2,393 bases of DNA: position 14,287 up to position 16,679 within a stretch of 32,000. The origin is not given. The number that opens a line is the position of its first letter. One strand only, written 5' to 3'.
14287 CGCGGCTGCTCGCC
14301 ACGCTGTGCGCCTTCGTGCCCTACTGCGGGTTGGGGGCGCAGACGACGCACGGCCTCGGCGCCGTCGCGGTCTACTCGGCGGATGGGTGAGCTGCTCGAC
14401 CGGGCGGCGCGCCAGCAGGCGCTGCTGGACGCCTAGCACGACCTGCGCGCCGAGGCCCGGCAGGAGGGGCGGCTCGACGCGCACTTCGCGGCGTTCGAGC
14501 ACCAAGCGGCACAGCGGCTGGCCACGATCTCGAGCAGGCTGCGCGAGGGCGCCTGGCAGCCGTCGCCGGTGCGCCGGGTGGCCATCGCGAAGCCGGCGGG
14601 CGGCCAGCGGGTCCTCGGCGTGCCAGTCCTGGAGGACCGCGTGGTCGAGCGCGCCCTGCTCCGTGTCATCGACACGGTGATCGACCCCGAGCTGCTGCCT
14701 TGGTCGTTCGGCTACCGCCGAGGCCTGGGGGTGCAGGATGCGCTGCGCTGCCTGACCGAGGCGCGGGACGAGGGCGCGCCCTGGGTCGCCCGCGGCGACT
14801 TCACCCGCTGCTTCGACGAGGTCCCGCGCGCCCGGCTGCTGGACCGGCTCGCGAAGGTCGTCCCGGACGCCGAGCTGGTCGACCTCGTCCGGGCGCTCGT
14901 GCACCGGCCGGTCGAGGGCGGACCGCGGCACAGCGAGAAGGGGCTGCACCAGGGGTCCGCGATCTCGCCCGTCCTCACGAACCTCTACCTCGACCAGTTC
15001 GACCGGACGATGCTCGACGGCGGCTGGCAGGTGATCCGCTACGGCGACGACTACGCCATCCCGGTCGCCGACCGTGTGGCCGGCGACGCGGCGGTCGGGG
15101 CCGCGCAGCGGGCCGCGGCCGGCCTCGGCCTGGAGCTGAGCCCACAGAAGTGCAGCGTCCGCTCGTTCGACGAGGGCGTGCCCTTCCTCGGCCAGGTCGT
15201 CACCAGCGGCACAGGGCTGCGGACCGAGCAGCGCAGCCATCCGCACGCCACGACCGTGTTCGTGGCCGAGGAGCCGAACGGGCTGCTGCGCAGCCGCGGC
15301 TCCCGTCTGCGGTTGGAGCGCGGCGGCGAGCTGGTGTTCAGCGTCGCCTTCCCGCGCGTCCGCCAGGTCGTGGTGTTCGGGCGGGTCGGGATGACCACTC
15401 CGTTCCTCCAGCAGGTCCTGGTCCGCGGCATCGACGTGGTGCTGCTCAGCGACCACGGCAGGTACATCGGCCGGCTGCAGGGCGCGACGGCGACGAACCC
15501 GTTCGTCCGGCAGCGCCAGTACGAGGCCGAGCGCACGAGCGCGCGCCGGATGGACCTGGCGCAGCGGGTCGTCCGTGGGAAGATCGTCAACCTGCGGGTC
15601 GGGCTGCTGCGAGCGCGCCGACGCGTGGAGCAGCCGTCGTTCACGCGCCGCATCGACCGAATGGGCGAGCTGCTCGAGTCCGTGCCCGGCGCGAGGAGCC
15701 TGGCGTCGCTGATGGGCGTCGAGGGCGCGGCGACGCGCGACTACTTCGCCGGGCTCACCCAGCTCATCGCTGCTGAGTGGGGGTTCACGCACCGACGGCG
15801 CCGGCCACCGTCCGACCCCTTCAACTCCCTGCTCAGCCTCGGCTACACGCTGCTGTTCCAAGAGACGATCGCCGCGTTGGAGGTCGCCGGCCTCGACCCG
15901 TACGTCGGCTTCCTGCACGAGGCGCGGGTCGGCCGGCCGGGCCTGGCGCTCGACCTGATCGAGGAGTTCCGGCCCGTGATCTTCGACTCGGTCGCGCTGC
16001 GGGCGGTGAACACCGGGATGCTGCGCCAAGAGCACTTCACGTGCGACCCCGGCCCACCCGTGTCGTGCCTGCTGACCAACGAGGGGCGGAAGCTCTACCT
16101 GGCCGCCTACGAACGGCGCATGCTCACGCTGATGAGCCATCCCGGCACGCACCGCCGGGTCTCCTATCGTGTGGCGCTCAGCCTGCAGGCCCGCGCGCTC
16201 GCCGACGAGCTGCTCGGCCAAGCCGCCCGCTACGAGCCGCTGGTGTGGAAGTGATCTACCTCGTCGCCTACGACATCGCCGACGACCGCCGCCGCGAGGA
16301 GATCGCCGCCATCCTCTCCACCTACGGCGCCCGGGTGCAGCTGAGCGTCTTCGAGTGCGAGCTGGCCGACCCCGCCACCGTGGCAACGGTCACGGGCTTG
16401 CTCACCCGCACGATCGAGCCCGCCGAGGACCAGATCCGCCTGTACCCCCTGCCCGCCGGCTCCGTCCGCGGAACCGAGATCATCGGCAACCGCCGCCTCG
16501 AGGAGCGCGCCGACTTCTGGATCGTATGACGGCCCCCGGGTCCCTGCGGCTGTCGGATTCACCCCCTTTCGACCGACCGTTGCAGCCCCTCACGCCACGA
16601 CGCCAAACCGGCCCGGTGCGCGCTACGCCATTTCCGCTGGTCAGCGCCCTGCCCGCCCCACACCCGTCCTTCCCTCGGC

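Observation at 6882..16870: RT-Cas1-linked type III locus with fused-subunit (III-D-variant-like) effector genes and no Cas10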

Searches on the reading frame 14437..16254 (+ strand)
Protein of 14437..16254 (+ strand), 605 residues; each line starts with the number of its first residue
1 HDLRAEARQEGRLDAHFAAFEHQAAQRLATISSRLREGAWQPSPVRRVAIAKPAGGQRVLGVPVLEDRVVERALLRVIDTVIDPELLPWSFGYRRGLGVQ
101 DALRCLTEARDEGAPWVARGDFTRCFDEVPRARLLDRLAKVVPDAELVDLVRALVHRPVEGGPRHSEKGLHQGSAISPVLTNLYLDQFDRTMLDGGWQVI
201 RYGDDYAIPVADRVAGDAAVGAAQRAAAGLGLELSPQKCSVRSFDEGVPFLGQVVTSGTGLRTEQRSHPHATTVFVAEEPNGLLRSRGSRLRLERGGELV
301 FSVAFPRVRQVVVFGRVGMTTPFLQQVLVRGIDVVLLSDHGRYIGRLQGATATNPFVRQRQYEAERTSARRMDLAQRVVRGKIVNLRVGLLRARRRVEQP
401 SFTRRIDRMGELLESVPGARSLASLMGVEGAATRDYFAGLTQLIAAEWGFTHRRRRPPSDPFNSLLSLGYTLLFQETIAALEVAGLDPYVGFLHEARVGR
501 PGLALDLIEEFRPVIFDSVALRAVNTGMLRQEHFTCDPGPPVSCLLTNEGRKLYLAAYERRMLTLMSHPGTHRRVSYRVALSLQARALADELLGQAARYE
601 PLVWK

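Call 7: search_protein_families(library=pfam, proteins=[window:14437-16254:+], max_evalue=0.1)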
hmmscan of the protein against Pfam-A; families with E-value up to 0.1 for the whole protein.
window:14437-16254:+ (605 aa): 3 families
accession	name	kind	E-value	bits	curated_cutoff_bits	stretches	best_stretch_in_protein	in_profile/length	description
PF01867.21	Cas_Cas1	-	3.5e-86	289.3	22.3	1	280-559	6-282/283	CRISPR associated protein Cas1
PF00078.32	RVT_1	-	1.2e-24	87.6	29.6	1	50-253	1-203/205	Reverse transcriptase (RNA-dependent DNA polymerase)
PF00680.25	RdRP_1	-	0.0025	17.1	23.9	1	192-264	327-400/450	Viral RNA-dependent RNA polymerase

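Call 8: search_protein_families(library=ncbifam, proteins=[window:14437-16254:+], max_evalue=0.1)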
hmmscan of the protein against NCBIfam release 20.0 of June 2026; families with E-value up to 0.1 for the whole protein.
window:14437-16254:+ (605 aa): 15 families
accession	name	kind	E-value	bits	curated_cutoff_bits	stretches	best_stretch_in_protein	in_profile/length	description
NF049935.1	cas4g_cas1g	exception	1.4e-93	314.2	560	1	267-603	210-544/546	CRISPR-associated endonuclease Cas4g/Cas1g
TIGR04093.1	cas1_CYANO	exception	1.3e-92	310.3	385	1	273-604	2-333/334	type I-D CRISPR-associated endonuclease Cas1d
TIGR03640.1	cas1_DVULG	exception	6.5e-81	272.1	385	1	273-604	5-340/340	type I-C CRISPR-associated endonuclease Cas1c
TIGR00287.1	cas1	equivalog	2.6e-77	260.1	71.7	1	283-597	10-324/327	CRISPR-associated endonuclease Cas1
TIGR04416.1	group_II_RT_mat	equivalog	4e-54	184.1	300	1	16-257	24-269/353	group II intron reverse transcriptase/maturase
TIGR03641.1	cas1_HMARI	exception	1.4e-50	172.5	304.1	1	305-603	31-321/324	type I-B CRISPR-associated endonuclease Cas1b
TIGR03983.1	cas1_MYXAN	equivalog_domain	7.1e-48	163.3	358.05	1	293-597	32-339/347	type I-MYXAN CRISPR-associated endonuclease Cas1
TIGR04329.1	cas1_PREFRAN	exception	1.4e-33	116.3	300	1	297-537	33-263/317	type V CRISPR-associated endonuclease Cas1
TIGR03639.1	cas1_NMENI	exception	2e-10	40.4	120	1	317-519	45-229/278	type II CRISPR-associated endonuclease Cas1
NF041746.1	Drt2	equivalog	8.6e-08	31.7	390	1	165-245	219-302/416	antiviral reverse transcriptase Drt2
NF041747.1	Drt3a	equivalog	8.1e-06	25.4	200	1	111-244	107-240/412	antiviral reverse transcriptase Drt3a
NF038233.2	retron_St85_RT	exception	2.9e-05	23.5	235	1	46-207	26-179/289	retron St85 family RNA-directed DNA polymerase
TIGR03638.1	cas1_ECOLI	exception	5.1e-05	22.6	215.6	1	414-496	122-206/269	type I-E CRISPR-associated endonuclease Cas1e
NF041749.1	Drt4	equivalog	0.0022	17.1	450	1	166-242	191-267/489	antiviral reverse transcriptase Drt4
TIGR03637.1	cas1_YPEST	exception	0.0071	15.8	150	1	370-508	117-256/307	type I-F CRISPR-associated endonuclease Cas1f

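Call 9: search_protein_families(library=padloc, proteins=[window:14437-16254:+], max_evalue=0.1)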
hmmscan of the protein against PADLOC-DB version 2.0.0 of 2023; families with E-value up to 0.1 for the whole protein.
window:14437-16254:+ (605 aa): 88 families (the best 25 are shown)
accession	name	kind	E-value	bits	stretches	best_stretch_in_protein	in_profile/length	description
PDLC01608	Cas1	-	1e-84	282.3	1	279-560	5-276/276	"CAS-I,CAS-II,CAS-III,CAS-IV,CAS-V,CAS-VI; acquisition_1"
PDLC01743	Cas1c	-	2.1e-83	278.3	1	272-605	6-337/337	-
PDLC01248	Cas1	-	2.5e-83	277.9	1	278-594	6-289/289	"CAS-I,CAS-II,CAS-III,CAS-IV,CAS-V,CAS-VI; acquisition_1"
PDLC00923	Cas1c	-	1.7e-81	272.1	1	273-604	5-340/340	"CRISPR-associated endonuclease Cas1, subtype I-C/DVULG"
PDLC01747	Cas1g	-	1.1e-80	269.7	1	267-602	193-520/523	-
PDLC01334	Cas1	-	3.1e-80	268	1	273-602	4-335/336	"CAS-I,CAS-II,CAS-III,CAS-IV,CAS-V,CAS-VI; acquisition_1"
PDLC02025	Cas1d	-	2.1e-79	265.3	1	273-604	3-315/316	-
PDLC00928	Cas1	-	4.1e-79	263.8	1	276-592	4-313/315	Cas1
PDLC00927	Cas1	-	7e-78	260.1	1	283-597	10-324/327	CRISPR-associated endonuclease Cas1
PDLC02063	Cas1_IIIb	-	6.2e-74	247.6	2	13-263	30-282/617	-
PDLC01449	Cas1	-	4.6e-69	230.8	1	284-595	13-283/285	"CAS-I,CAS-II,CAS-III,CAS-IV,CAS-V,CAS-VI; acquisition_1"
PDLC01740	Cas1_IIIa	-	4.1e-66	222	1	284-604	12-327/331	-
PDLC01249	Cas1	-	2.6e-62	208.6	1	283-534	8-246/246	"CAS-I,CAS-II,CAS-III,CAS-IV,CAS-V,CAS-VI; acquisition_1"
PDLC01136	RT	-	6.1e-61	204.2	1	6-256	21-259/263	RT (reverse transcriptase)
PDLC02067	Cas1b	-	2.6e-51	173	1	273-597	201-525/533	-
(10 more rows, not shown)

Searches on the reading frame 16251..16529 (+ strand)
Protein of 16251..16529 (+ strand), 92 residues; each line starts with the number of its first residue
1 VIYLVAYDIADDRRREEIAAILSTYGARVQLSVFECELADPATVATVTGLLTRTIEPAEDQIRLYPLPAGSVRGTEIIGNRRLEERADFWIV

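Call 7: search_protein_families(library=pfam, proteins=[window:16251-16529:+], max_evalue=0.1)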
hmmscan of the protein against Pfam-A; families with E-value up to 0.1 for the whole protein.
window:16251-16529:+ (92 aa): 1 family
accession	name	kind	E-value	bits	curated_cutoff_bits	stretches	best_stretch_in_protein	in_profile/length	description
PF09827.14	CRISPR_Cas2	-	2.6e-18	66.4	23.8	1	1-70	1-69/74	CRISPR associated protein Cas2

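Call 8: search_protein_families(library=ncbifam, proteins=[window:16251-16529:+], max_evalue=0.1)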
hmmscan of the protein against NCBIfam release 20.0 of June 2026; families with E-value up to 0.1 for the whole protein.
window:16251-16529:+ (92 aa): 1 family
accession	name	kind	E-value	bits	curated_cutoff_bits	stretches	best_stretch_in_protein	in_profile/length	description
TIGR01573.1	cas2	equivalog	2.8e-15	56.4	24.5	1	1-85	1-88/96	CRISPR-associated endonuclease Cas2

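Call 9: search_protein_families(library=padloc, proteins=[window:16251-16529:+], max_evalue=0.1)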
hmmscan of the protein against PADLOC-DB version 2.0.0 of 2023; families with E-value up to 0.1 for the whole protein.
window:16251-16529:+ (92 aa): 20 families
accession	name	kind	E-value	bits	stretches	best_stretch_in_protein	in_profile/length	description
PDLC02027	Cas2d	-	7.5e-22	75.6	1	1-86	1-85/89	-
PDLC01443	Cas2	-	1.9e-20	71.1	1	1-86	1-83/86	"CAS-I,CAS-II,CAS-III,CAS-IV,CAS-V,CAS-VI; acquisition_2"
PDLC01338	Cas2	-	2.8e-20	70.6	1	3-81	1-75/76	"CAS-I,CAS-II,CAS-III,CAS-IV,CAS-V,CAS-VI; acquisition_2"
PDLC01756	Cas2g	-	6.7e-19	65.7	1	3-91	6-95/96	-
PDLC01649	Cas2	-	8e-18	62.6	1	1-68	1-66/70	"CAS-I,CAS-II,CAS-III,CAS-IV,CAS-V,CAS-VI; acquisition_2"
PDLC00936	Cas2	-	7.7e-17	59.5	1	3-80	1-81/83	Cas2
PDLC02074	Cas2_IIIb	-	1.3e-16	58.4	1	4-68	4-66/86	-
PDLC01748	Cas2_IIIa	-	1.7e-16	58.6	1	1-89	1-85/88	-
PDLC00935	Cas2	-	7.3e-16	56.4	1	1-85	1-88/96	CRISPR-associated endonuclease Cas2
PDLC01251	Cas2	-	2.9e-15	54.3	1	1-81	1-78/84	"CAS-I,CAS-II,CAS-III,CAS-IV,CAS-V,CAS-VI; acquisition_2"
PDLC01751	Cas2c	-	1.9e-14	52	1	1-85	1-88/95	-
PDLC02077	Cas2b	-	3.1e-12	44.8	1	1-81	1-81/96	-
PDLC02078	Cas2b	-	1.5e-10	38.9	1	2-72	4-72/94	-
PDLC01525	Cas2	-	1.3e-09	36.6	1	1-78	1-77/90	"CAS-I,CAS-II,CAS-III,CAS-IV,CAS-V,CAS-VI; acquisition_2"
PDLC01749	Cas2b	-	3.1e-09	35.2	1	2-83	2-81/87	-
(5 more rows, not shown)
